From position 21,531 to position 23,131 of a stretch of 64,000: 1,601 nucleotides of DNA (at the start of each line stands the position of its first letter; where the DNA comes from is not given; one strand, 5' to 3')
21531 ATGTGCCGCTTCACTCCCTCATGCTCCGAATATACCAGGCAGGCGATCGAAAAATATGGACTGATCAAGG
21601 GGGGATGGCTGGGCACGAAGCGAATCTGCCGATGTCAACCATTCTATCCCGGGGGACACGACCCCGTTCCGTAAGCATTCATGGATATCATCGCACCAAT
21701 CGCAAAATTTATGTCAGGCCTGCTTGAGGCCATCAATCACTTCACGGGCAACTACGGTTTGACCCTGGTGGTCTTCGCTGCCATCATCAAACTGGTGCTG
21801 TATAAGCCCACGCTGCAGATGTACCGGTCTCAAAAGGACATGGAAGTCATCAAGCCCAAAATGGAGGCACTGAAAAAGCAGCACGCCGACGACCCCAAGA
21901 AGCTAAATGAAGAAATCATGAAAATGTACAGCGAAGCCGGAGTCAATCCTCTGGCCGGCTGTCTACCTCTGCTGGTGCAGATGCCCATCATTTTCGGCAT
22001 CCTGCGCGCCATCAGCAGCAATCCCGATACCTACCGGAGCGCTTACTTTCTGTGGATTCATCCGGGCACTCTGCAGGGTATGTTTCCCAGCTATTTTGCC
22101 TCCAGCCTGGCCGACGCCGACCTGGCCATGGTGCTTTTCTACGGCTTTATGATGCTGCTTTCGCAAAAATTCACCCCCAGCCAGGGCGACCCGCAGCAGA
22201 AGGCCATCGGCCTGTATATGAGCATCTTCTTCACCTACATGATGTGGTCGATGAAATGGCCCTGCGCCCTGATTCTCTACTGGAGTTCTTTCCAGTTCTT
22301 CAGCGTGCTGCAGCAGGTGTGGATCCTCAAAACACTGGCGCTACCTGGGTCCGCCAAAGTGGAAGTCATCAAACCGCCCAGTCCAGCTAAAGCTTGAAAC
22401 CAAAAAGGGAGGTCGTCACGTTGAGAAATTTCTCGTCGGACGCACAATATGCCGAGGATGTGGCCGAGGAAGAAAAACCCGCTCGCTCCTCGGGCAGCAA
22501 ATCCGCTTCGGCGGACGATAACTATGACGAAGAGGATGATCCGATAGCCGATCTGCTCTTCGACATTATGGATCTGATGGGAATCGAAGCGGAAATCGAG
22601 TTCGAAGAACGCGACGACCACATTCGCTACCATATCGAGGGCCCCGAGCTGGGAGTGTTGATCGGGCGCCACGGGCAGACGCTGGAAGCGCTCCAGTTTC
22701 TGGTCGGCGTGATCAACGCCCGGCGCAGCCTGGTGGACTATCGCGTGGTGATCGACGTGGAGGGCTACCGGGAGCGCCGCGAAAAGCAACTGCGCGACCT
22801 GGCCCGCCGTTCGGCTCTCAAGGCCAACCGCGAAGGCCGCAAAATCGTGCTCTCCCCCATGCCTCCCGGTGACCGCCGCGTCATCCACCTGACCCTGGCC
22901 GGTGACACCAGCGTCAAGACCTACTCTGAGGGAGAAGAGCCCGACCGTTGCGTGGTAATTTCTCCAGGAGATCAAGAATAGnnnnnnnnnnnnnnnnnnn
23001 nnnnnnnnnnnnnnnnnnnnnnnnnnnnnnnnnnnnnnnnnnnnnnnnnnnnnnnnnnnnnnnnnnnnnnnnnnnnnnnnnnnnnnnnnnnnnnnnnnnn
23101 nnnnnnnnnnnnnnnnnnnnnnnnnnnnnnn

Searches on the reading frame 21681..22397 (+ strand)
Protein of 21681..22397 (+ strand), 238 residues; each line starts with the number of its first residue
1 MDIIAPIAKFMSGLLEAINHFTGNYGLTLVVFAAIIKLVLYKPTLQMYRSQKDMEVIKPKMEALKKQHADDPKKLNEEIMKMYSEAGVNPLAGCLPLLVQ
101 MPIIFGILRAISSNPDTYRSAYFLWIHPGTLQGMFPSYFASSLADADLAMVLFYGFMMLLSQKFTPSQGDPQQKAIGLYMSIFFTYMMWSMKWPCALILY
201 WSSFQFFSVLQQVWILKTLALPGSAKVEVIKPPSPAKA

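Call 33: search_protein_families(library=pfam, proteins=[window:21681-22397:+], max_evalue=0.001)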
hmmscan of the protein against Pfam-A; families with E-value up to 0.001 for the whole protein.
window:21681-22397:+ (238 aa): 1 family
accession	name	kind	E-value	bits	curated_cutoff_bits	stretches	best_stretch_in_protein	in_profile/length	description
PF02096.25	60KD_IMP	-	2.9e-42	144.8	35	1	25-216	1-162/163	60Kd inner membrane protein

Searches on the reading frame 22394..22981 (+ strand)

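Call 33: search_protein_families(library=pfam, proteins=[window:22394-22981:+], max_evalue=0.001)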
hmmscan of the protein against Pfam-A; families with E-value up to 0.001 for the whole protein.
window:22394-22981:+ (195 aa): 2 families
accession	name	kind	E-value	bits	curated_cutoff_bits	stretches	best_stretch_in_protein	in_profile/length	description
PF01424.28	R3H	-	6e-17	61.9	26.8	1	132-191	2-60/60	R3H domain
PF13083.13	KH_KhpA-B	-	1.3e-12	47.8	32.1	1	53-120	6-73/73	KhpA/KhpB, KH domain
